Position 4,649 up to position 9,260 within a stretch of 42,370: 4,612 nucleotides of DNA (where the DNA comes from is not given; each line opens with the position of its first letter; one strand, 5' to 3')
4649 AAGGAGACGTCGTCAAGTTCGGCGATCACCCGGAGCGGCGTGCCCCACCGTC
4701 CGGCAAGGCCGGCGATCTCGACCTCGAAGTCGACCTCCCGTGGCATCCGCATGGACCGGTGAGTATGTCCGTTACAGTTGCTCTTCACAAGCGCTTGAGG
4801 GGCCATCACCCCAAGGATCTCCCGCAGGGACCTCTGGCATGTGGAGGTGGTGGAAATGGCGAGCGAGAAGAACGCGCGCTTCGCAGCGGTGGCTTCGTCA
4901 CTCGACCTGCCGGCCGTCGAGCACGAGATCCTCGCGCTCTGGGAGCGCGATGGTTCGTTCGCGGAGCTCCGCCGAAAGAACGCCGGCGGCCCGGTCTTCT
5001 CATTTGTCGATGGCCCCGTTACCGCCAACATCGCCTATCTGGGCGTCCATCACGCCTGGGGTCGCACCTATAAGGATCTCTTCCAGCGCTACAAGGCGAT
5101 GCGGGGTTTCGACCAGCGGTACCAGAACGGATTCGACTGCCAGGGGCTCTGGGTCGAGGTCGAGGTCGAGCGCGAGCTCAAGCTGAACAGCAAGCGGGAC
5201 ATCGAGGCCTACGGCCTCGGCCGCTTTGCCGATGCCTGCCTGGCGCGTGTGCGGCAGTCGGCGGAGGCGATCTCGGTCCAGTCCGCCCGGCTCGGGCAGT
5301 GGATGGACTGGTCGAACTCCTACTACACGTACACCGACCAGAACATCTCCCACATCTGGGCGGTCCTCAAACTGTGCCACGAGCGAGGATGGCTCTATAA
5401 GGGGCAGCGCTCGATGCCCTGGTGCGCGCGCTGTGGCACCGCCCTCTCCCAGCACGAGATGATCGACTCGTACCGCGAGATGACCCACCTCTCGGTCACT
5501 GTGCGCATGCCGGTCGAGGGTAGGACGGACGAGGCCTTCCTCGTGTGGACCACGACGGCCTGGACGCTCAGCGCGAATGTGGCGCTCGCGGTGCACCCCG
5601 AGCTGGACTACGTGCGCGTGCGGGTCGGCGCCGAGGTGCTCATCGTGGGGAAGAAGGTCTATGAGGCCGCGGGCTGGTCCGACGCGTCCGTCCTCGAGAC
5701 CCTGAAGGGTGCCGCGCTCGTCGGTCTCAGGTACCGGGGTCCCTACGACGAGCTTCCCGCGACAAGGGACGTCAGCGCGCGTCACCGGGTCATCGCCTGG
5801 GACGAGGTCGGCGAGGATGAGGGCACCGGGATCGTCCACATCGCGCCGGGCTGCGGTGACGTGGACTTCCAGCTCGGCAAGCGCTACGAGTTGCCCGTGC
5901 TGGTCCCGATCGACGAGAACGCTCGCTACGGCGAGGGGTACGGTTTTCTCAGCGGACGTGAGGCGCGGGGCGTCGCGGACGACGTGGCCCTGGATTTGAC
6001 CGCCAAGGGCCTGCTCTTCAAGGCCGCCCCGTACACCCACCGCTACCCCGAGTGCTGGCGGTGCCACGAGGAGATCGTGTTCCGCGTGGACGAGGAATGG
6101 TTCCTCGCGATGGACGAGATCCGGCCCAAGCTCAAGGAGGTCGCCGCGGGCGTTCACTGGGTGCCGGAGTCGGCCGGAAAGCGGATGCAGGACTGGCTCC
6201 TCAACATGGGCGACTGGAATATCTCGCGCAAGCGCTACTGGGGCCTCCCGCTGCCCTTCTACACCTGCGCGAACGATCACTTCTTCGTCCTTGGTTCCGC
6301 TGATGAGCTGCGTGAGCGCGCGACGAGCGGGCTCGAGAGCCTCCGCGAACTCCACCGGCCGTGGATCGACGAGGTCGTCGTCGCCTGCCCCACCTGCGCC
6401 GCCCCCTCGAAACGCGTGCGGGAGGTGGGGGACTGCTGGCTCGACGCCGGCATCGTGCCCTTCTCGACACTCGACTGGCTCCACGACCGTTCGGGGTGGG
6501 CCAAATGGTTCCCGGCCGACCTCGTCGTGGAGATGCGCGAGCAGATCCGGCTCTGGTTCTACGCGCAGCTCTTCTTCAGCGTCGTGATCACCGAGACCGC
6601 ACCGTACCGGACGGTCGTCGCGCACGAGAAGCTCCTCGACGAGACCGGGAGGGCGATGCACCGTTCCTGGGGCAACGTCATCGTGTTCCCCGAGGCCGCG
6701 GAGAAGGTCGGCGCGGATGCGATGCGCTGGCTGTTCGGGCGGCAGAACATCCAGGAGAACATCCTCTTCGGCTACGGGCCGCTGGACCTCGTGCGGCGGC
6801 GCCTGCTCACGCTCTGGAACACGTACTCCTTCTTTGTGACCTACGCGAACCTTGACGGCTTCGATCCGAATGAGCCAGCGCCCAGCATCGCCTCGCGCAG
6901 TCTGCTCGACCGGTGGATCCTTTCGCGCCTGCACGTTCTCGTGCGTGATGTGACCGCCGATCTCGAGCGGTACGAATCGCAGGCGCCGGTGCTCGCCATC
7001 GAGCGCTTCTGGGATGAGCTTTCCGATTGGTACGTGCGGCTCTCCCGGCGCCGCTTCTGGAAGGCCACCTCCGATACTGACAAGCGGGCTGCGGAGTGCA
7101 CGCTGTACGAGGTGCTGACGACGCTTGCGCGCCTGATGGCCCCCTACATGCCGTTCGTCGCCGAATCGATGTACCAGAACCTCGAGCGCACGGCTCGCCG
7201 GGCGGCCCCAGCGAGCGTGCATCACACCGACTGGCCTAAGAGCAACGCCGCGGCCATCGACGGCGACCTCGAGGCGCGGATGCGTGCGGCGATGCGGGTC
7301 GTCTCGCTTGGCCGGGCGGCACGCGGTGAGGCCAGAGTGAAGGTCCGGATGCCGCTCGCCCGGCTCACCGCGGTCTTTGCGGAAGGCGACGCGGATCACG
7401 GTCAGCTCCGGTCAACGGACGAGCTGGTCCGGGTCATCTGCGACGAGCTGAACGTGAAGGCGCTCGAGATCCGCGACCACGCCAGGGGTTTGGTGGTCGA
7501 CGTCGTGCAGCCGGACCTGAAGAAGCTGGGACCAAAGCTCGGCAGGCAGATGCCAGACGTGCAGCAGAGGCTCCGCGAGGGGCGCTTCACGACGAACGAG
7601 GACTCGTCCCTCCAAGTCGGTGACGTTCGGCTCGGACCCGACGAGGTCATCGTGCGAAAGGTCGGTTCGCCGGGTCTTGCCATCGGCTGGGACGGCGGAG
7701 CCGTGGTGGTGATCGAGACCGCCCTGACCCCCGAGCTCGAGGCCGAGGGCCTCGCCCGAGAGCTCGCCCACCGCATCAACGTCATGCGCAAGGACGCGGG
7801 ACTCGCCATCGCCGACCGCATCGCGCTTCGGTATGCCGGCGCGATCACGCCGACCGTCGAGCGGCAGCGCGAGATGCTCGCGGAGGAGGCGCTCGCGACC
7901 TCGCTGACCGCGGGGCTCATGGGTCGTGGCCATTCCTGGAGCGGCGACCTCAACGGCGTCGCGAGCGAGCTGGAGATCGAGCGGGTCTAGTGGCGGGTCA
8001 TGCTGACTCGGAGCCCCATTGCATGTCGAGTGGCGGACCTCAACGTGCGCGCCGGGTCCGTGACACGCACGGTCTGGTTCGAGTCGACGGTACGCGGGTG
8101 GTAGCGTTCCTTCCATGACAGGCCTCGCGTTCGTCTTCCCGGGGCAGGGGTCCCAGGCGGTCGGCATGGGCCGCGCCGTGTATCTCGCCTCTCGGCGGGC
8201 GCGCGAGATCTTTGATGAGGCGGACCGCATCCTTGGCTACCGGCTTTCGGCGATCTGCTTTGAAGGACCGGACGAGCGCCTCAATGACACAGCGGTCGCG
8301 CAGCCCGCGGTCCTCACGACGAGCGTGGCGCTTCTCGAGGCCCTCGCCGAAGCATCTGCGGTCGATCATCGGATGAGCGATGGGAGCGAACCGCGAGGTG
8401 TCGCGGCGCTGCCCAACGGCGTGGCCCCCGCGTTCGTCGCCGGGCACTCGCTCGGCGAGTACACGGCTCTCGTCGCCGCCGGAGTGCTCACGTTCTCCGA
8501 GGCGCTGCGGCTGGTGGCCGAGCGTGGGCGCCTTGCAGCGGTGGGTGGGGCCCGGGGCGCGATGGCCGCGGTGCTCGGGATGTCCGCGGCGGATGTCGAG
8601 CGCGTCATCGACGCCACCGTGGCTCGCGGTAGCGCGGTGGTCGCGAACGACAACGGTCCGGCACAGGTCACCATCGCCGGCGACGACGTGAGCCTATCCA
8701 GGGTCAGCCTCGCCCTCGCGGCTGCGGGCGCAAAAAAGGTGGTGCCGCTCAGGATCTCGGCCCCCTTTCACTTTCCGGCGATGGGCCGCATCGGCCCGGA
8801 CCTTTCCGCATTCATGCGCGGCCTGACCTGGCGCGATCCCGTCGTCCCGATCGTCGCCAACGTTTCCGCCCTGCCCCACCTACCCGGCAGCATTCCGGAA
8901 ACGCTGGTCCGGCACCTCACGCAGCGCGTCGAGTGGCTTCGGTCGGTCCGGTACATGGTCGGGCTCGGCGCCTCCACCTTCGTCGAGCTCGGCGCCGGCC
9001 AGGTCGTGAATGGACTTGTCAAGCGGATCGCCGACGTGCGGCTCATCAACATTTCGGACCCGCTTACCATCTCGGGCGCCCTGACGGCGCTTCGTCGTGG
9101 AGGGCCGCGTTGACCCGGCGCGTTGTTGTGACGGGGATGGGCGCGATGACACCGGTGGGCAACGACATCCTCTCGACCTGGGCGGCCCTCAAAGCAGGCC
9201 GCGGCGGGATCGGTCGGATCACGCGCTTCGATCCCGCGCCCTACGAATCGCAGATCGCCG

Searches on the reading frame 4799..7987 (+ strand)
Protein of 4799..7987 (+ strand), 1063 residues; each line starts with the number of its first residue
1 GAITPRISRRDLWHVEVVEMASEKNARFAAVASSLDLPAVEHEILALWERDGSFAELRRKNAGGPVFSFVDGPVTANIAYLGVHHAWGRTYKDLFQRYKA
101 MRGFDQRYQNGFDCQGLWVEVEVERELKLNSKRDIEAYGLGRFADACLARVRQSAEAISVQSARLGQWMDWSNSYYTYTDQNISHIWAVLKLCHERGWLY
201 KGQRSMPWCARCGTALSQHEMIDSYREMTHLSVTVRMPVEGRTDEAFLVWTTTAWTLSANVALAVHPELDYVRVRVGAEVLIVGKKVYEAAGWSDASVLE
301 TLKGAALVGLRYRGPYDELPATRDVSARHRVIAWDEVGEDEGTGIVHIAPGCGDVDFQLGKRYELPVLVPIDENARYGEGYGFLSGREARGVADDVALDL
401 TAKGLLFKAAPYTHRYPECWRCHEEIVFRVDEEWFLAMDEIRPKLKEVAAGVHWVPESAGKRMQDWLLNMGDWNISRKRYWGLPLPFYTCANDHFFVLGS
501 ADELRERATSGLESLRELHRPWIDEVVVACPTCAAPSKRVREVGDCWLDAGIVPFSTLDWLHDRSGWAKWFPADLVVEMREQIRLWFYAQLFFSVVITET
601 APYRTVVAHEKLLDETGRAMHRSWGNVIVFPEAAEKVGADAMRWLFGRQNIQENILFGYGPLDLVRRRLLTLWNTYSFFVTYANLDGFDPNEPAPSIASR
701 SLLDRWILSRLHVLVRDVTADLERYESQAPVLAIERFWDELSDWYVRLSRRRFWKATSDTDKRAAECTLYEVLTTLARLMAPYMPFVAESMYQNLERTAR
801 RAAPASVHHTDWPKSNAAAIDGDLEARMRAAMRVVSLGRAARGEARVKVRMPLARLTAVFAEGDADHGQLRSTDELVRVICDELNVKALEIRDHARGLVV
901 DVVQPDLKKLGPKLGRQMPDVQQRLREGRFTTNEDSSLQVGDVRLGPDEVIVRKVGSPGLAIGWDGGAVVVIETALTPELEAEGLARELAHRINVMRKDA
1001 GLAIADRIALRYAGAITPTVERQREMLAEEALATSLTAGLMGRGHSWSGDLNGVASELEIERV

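Call 21: search_protein_families(library=pfam, proteins=[window:4799-7987:+], max_evalue=0.001)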
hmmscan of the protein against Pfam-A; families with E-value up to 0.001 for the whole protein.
window:4799-7987:+ (1063 aa): 4 families
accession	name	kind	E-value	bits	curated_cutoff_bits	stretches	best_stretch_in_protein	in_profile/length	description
PF00133.28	tRNA-synt_1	-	4.9e-86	289.5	22.7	1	44-646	2-402/414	tRNA synthetases class I (I, L, M and V)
PF08264.19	Anticodon_1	-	4.3e-34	118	25.1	1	704-853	1-144/148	Anticodon-binding domain of tRNA ligase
PF19302.4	DUF5915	-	1.3e-29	103.5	27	1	879-1062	3-194/195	Domain of unknown function (DUF5915)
PF09334.17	tRNA-synt_1g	-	4.9e-13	49.1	20.1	1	415-496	165-246/391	tRNA synthetases class I (M)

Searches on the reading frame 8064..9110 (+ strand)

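Call 21: search_protein_families(library=pfam, proteins=[window:8064-9110:+], max_evalue=0.001)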
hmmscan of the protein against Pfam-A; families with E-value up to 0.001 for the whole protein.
window:8064-9110:+ (349 aa): 1 family
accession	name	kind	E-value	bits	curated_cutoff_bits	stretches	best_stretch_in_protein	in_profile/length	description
PF00698.26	Acyl_transf_1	-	1.9e-32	113.5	32.7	2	118-280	80-235/319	Acyl transferase domain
